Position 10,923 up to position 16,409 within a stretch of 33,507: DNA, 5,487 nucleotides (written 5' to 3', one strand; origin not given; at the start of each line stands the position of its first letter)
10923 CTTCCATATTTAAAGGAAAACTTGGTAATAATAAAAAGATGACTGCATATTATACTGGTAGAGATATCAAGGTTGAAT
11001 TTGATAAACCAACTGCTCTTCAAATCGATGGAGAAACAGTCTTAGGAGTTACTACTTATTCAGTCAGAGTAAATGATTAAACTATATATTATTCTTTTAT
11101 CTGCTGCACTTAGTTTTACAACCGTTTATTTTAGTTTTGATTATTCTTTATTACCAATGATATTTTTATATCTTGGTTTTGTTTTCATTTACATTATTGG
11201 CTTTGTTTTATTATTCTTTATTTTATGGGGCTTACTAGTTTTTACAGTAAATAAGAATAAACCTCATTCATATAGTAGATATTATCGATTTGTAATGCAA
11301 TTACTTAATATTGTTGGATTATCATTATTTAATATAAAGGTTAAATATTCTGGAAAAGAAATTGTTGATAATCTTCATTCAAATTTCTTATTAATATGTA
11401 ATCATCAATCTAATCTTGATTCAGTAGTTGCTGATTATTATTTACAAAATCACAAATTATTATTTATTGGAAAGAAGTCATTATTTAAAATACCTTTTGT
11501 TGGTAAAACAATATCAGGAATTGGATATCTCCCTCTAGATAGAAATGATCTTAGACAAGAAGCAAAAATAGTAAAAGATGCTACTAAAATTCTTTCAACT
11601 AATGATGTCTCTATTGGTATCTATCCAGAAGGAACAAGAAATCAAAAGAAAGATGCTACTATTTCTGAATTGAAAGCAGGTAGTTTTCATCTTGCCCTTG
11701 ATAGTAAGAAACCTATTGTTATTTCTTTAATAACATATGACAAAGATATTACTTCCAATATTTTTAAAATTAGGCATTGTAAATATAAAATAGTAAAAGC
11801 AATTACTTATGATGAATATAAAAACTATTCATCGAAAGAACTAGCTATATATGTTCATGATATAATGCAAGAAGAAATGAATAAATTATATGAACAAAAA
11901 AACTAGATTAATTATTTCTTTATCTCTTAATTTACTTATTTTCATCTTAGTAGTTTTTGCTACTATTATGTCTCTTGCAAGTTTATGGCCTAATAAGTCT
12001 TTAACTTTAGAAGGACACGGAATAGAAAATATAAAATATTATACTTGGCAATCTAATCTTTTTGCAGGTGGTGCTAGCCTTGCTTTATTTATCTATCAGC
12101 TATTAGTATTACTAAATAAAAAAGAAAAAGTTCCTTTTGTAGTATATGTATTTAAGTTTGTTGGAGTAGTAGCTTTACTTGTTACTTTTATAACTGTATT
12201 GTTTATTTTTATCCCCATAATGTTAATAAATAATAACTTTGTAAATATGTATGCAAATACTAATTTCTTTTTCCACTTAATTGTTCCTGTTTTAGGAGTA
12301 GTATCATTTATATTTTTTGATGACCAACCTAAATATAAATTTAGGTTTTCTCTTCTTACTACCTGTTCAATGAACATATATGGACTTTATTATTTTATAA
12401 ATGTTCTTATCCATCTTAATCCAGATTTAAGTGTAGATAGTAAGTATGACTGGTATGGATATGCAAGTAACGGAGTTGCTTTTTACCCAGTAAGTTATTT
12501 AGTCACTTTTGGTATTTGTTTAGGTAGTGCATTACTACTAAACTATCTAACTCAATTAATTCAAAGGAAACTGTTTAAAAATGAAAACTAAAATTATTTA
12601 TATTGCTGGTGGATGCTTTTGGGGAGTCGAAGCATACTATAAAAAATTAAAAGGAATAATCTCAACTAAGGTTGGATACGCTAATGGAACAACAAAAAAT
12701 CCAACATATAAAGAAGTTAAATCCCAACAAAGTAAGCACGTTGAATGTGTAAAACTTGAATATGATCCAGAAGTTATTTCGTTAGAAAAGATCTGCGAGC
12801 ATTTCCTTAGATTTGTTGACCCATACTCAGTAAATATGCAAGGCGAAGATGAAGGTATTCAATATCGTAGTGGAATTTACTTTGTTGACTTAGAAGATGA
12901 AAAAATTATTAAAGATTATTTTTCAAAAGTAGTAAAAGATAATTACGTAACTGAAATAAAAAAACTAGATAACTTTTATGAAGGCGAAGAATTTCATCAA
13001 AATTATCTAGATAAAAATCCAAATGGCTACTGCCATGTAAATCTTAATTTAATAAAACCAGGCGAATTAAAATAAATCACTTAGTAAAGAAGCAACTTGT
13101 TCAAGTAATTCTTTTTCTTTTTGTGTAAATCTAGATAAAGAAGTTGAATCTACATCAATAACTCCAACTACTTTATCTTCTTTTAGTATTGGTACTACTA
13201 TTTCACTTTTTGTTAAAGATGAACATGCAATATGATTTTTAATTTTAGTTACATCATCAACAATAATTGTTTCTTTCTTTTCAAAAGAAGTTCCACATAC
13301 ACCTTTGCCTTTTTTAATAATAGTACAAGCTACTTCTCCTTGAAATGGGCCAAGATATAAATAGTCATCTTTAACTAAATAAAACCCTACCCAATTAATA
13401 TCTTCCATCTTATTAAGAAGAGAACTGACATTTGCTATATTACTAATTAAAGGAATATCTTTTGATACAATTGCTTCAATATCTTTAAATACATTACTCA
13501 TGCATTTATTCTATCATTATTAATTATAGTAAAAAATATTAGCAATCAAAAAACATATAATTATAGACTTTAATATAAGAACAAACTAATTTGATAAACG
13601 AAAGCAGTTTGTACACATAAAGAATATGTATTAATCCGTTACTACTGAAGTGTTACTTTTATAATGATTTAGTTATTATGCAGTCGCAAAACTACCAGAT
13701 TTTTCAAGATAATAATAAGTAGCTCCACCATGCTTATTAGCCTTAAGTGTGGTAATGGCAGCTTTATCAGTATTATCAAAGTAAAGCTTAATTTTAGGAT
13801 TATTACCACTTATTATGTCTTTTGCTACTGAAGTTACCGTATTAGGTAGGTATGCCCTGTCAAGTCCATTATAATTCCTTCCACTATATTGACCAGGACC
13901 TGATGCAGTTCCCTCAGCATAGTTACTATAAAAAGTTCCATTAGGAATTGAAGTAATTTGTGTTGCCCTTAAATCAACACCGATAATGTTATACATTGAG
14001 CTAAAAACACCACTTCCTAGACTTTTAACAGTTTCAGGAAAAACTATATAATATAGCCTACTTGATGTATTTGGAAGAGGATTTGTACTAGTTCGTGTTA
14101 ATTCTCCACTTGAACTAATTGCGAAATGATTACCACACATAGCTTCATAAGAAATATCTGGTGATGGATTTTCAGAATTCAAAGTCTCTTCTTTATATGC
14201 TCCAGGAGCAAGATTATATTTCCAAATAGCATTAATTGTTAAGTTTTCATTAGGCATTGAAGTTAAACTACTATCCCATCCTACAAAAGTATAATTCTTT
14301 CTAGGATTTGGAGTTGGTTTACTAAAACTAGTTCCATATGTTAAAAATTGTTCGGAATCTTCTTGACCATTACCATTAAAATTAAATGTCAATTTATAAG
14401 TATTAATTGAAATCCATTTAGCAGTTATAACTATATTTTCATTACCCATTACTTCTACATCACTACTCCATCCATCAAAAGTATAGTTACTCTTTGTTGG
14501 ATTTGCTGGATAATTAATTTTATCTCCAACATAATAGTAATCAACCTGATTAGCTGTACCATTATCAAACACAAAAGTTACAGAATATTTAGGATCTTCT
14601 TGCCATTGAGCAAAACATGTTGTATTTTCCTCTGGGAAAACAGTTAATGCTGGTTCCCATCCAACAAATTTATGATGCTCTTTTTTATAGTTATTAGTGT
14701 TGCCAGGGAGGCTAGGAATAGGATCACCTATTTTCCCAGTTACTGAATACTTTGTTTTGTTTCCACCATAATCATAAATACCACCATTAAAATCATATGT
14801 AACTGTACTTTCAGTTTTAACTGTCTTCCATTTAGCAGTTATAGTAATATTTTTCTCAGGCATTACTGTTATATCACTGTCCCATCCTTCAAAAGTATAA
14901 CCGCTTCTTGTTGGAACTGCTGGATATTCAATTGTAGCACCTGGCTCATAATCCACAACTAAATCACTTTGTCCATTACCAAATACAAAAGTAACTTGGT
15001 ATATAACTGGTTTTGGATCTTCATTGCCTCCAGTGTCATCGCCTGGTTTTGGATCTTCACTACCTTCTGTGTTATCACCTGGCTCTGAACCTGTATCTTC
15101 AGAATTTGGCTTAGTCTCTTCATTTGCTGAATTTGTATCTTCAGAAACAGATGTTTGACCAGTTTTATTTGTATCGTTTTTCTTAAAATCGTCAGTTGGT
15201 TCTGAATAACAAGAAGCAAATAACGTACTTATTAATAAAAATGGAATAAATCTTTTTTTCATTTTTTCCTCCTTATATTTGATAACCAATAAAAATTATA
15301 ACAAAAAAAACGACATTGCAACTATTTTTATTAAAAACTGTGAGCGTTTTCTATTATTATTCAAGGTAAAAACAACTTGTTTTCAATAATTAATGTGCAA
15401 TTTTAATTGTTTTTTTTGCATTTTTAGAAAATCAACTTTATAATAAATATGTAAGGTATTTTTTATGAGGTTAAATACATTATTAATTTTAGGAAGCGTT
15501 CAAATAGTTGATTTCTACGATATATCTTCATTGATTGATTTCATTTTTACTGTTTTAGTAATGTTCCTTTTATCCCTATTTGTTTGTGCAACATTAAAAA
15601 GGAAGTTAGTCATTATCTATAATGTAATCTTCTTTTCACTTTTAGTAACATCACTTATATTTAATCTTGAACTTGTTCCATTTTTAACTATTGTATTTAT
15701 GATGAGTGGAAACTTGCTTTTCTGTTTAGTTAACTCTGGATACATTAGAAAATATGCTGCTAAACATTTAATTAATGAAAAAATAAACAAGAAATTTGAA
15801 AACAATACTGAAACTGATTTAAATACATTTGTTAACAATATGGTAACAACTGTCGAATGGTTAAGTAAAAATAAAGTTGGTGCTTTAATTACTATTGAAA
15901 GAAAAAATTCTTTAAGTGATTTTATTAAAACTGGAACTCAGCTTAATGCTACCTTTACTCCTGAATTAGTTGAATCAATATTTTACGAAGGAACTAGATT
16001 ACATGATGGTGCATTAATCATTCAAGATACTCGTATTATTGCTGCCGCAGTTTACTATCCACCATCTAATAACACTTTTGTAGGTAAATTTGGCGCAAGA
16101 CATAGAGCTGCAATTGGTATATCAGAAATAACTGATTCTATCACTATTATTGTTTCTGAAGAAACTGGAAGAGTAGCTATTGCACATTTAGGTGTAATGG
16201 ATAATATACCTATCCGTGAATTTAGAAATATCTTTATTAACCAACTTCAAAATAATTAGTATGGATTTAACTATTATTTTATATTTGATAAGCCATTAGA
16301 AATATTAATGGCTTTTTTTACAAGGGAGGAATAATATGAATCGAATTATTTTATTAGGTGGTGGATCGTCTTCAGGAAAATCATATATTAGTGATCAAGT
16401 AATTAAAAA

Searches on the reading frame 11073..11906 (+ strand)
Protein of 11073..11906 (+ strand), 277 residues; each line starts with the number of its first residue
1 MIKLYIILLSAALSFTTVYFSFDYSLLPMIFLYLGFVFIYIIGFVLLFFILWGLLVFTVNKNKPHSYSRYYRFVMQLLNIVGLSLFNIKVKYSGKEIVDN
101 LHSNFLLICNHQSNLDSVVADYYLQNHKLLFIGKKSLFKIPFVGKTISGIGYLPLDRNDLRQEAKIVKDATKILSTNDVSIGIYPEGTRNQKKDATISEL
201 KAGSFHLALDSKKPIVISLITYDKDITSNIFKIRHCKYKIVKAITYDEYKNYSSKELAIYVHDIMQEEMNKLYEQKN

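Call 30: search_protein_families(library=pfam, proteins=[window:11073-11906:+])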
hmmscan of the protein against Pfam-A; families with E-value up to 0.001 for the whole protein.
window:11073-11906:+ (277 aa): 1 family
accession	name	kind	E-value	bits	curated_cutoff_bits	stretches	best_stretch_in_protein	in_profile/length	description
PF01553.26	Acyltransferase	-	8.8e-25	87.5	23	1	90-216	2-127/132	Acyltransferase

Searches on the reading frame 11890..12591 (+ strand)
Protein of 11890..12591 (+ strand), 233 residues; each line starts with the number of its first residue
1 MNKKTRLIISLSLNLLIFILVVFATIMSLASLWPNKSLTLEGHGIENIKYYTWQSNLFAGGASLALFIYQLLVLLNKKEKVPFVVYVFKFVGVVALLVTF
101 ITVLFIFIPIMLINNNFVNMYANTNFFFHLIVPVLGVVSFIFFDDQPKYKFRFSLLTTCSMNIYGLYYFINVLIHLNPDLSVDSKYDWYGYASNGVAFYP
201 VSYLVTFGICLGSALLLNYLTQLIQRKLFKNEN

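Call 31: search_protein_families(library=pfam, proteins=[window:11890-12591:+])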
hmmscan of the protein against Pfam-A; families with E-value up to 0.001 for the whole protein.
window:11890-12591:+ (233 aa): 0 families

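Call 72: search_protein_families(library=ncbifam, proteins=[window:11890-12591:+], max_evalue=0.01)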
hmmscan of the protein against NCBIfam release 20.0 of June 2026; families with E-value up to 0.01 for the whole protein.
window:11890-12591:+ (233 aa): 2 families
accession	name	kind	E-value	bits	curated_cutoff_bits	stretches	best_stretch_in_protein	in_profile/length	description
NF046009.1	MAGa3780_fam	subfamily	0.00099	18.8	80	1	46-174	50-166/237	MAGa3780 family membrane protein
NF038305.1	HpsJ_fam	subfamily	0.0087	16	60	1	84-180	2-103/234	HpsJ family protein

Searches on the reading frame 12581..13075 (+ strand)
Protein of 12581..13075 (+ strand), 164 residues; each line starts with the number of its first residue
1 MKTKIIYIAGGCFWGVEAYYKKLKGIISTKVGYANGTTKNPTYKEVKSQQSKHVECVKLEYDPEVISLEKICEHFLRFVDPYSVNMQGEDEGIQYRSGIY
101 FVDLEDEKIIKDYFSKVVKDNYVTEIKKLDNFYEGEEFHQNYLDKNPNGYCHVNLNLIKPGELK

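Call 31: search_protein_families(library=pfam, proteins=[window:12581-13075:+])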
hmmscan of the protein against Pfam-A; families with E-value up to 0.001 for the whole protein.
window:12581-13075:+ (164 aa): 1 family
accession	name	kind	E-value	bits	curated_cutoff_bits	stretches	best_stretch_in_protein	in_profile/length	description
PF01625.27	PMSR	-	1.9e-55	187.7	23.7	1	6-152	2-153/153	Peptide methionine sulfoxide reductase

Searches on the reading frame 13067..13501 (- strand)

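Call 31: search_protein_families(library=pfam, proteins=[window:13067-13501:-])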
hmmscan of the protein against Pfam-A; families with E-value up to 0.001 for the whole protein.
window:13067-13501:- (144 aa): 2 families
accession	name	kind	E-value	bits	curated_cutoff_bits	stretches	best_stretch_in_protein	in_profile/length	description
PF13185.12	GAF_2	-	1.1e-12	48.8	28.6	1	29-142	12-133/136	GAF domain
PF01590.32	GAF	-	3.1e-12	47.6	22.4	1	38-141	22-130/133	GAF domain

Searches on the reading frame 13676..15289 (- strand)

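Call 31: search_protein_families(library=pfam, proteins=[window:13676-15289:-])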
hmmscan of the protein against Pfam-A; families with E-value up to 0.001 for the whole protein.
window:13676-15289:- (537 aa): 3 families
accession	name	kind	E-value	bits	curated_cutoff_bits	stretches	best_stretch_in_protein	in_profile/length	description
PF09479.16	Flg_new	-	1.2e-24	86.7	27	3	235-279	1-43/65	Listeria-Bacteroides repeat domain (List_Bact_rpt)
PF18998.6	Flg_new_2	-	2.1e-10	40.9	23.6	1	113-156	18-71/73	Divergent InlB B-repeat domain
PF13306.12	LRR_5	-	0.00027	21.3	27.7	1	410-456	34-78/127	BspA type Leucine rich repeat region (6 copies)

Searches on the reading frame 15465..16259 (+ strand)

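Call 31: search_protein_families(library=pfam, proteins=[window:15465-16259:+])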
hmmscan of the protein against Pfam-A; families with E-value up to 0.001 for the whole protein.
window:15465-16259:+ (264 aa): 1 family
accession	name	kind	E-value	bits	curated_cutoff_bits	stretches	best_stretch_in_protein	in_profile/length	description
PF02457.21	DAC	-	8.1e-39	132.3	27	1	129-243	3-117/119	DisA bacterial checkpoint controller nucleotide-binding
